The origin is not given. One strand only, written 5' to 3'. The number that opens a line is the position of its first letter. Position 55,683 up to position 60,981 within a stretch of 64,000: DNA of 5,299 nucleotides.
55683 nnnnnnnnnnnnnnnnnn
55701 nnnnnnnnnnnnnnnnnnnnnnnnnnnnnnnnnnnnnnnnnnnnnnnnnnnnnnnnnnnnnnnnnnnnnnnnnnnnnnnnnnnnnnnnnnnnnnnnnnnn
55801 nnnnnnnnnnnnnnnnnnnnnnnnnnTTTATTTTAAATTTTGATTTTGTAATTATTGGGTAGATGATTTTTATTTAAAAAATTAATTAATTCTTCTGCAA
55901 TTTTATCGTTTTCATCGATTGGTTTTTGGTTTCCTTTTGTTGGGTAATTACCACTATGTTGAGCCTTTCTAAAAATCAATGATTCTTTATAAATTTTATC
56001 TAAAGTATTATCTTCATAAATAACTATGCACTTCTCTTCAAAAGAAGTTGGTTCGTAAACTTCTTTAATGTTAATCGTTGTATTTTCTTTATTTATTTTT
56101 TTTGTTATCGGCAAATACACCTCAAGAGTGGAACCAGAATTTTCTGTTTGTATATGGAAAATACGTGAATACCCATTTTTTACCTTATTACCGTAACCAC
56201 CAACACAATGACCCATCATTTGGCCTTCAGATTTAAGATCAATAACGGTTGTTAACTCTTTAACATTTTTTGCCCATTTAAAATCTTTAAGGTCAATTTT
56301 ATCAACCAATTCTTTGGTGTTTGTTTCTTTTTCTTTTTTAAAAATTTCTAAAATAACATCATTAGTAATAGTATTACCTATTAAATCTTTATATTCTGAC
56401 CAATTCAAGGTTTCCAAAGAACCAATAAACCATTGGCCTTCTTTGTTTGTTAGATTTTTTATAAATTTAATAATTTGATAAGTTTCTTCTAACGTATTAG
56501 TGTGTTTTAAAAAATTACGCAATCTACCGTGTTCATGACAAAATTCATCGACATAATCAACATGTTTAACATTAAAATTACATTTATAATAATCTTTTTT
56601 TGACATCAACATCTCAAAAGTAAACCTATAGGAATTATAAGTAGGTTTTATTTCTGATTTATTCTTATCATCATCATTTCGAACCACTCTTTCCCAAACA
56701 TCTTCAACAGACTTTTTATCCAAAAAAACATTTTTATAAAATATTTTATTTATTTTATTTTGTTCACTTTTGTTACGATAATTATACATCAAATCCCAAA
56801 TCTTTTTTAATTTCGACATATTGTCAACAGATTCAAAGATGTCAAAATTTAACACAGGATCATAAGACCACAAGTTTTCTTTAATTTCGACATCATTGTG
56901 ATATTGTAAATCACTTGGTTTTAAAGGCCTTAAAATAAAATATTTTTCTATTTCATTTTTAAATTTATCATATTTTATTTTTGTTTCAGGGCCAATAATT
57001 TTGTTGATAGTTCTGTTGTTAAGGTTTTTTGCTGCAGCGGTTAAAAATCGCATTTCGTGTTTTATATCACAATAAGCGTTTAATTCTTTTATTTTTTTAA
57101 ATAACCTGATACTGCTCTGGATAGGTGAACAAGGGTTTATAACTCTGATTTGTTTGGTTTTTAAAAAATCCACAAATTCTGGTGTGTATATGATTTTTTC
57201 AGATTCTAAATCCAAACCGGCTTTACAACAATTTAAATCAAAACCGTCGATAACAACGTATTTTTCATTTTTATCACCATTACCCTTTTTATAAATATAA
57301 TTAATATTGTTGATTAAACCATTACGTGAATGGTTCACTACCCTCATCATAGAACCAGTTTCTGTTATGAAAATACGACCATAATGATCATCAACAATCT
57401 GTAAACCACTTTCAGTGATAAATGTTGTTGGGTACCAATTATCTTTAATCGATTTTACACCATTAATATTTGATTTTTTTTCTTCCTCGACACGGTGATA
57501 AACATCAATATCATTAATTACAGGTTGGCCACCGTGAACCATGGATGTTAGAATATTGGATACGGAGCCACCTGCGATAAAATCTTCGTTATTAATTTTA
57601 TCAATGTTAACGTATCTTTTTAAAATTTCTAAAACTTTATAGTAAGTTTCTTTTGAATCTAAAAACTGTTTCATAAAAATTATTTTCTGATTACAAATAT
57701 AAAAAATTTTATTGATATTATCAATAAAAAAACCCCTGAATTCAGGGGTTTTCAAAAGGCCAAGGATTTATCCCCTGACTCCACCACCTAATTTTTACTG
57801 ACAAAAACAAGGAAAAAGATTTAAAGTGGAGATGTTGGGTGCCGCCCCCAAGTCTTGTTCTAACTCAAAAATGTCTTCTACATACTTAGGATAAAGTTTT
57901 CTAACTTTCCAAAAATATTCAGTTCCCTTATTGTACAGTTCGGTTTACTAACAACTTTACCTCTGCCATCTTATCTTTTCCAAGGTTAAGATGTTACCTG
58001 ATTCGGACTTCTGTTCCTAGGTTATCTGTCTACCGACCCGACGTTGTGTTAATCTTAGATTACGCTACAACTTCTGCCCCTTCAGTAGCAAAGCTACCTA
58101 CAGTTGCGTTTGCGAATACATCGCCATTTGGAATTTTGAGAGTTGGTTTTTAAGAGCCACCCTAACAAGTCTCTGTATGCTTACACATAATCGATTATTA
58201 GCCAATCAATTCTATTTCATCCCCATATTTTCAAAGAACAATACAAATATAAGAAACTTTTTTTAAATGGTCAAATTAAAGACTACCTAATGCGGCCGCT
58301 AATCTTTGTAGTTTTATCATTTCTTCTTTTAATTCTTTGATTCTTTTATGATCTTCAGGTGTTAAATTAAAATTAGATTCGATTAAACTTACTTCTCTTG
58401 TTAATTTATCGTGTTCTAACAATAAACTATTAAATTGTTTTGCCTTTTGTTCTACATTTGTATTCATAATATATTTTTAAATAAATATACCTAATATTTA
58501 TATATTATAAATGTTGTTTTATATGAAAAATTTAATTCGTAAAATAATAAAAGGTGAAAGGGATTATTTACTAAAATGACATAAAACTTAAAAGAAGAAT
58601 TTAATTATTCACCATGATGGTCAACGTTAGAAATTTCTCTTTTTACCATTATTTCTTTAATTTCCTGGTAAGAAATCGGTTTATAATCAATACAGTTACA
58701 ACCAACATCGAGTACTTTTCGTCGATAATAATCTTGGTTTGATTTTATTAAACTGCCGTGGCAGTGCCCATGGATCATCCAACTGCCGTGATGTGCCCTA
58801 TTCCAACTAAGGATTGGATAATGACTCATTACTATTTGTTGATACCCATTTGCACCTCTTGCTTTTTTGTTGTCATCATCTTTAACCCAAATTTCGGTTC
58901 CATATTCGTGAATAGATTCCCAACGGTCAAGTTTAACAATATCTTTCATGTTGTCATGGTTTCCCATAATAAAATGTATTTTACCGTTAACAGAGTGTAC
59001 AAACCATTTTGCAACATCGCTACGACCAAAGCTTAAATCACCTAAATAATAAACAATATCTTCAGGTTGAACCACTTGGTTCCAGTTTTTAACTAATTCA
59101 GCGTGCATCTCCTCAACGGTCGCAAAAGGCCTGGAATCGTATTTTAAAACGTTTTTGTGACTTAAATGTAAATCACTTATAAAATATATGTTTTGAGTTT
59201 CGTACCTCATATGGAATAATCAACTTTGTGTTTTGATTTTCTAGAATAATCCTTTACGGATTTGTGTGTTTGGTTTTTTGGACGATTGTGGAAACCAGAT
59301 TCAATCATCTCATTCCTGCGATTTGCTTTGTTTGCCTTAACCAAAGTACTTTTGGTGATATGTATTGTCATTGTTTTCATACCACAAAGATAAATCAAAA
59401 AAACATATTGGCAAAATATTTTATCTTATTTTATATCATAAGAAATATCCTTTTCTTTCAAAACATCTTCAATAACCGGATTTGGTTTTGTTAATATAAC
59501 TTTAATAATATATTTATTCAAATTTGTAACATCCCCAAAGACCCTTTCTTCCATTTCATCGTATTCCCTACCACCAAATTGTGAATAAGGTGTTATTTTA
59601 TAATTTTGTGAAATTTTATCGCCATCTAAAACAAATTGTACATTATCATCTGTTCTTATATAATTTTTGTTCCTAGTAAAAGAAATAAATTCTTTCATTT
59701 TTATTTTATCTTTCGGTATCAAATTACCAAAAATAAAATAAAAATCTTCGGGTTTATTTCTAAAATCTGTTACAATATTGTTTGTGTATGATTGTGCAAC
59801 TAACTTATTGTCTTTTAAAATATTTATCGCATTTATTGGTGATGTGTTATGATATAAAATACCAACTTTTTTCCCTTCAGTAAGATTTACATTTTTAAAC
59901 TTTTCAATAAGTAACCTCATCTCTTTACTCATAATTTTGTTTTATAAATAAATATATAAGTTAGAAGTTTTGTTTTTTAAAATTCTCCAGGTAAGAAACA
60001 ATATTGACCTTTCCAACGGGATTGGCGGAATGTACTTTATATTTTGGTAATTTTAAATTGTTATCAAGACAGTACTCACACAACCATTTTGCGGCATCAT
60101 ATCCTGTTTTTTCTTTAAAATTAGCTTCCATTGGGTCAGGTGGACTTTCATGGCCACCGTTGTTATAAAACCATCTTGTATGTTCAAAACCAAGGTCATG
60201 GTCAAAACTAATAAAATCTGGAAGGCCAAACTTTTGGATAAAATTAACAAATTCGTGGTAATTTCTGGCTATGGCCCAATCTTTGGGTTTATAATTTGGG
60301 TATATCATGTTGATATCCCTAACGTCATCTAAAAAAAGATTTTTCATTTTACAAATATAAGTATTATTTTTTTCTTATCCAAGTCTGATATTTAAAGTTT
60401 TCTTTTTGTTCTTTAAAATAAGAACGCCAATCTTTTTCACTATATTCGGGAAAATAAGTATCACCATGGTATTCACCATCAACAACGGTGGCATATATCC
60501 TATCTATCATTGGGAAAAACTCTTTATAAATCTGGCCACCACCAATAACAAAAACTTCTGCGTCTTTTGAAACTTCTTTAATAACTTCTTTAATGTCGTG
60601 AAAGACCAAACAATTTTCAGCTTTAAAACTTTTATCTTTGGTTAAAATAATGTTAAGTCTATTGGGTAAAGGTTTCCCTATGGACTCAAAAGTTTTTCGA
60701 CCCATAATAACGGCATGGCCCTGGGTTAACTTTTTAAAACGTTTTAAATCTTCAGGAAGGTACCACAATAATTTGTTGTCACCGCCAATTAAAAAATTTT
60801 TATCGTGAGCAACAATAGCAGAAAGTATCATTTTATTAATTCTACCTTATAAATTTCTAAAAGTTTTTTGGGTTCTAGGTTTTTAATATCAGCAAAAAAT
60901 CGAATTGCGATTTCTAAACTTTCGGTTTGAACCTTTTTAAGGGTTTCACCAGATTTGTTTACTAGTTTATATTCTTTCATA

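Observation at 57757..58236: Promoter-to-terminator ~480-nt non-coding transcript on the minus strand, GC-richer than flanks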

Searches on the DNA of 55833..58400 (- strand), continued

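Call 80: search_rna_families(sources=[L225, L221, L232, L228], threshold=gathering)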
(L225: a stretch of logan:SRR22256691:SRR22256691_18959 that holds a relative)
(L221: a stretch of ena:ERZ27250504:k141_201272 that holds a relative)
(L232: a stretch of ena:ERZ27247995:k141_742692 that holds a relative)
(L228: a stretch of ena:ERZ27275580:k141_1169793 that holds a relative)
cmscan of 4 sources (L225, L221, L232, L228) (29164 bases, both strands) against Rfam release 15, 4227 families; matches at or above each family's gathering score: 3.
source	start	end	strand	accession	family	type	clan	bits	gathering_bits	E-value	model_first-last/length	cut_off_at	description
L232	1125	1518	+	RF00023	tmRNA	Gene;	CL00001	82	47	1.3e-30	1-374/374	no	transfer-messenger RNA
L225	3178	3577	+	RF00023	tmRNA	Gene;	CL00001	71.8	47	2.8e-26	1-374/374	no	transfer-messenger RNA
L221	3435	3832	+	RF00023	tmRNA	Gene;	CL00001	71.5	47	3.7e-26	1-374/374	no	transfer-messenger RNA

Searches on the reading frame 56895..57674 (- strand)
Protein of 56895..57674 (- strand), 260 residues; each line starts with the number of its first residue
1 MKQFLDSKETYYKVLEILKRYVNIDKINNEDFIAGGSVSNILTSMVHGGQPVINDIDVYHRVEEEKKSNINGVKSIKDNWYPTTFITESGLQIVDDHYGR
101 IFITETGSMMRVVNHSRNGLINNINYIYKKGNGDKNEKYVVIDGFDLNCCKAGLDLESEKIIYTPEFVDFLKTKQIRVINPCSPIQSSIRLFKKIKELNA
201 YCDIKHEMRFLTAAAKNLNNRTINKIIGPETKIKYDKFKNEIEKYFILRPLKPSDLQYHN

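Call 43: search_protein_families(library=pfam, proteins=[window:56895-57674:-], max_evalue=10)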
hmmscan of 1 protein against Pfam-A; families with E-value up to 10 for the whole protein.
window:56895-57674:- (260 aa): 0 families
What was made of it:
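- Tried and rejected: The idea that the downstream 613-aa protein is a CCA-adding enzyme got no Pfam support (call 43).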

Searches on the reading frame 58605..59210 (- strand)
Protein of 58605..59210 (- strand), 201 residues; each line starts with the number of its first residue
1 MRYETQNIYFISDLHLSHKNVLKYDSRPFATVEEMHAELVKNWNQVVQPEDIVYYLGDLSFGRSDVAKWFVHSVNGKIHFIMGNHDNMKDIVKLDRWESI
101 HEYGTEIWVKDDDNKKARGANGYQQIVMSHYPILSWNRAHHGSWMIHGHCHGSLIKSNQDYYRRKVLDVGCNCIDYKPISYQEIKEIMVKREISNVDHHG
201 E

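Call 13: search_protein_families(library=pfam, proteins=[window:58605-59210:-], max_evalue=0.01)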
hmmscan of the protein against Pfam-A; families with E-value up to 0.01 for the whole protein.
window:58605-59210:- (201 aa): 2 families
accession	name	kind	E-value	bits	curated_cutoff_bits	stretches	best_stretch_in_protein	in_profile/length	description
PF00149.33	Metallophos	-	2e-06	28.8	21.5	1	8-149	3-116/191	Calcineurin-like phosphoesterase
PF12850.12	Metallophos_2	-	0.00013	22.5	27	1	8-159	3-125/154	Calcineurin-like phosphoesterase superfamily domain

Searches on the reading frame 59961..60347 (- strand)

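Call 58: search_protein_families(library=pfam, proteins=[window:59961-60347:-], max_evalue=0.001)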
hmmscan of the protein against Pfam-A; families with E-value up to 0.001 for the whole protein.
window:59961-60347:- (128 aa): 1 family
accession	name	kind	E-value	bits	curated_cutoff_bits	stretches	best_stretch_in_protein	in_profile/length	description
PF20274.4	cREC_REC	-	1.2e-24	87.2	27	1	3-122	2-88/88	Cyclic-phosphate processing Receiver domain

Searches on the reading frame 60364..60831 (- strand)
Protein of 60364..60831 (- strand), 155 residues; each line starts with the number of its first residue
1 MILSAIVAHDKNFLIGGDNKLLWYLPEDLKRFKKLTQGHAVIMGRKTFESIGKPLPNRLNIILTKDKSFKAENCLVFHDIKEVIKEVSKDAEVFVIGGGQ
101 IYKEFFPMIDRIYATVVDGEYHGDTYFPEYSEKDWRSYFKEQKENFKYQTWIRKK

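Call 58: search_protein_families(library=pfam, proteins=[window:60364-60831:-], max_evalue=0.001)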
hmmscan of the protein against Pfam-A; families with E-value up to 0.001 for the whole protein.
window:60364-60831:- (155 aa): 1 family
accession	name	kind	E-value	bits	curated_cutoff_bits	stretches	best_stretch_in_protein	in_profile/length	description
PF00186.24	DHFR_1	-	1.5e-57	194.2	25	1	3-144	2-143/159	Dihydrofolate reductase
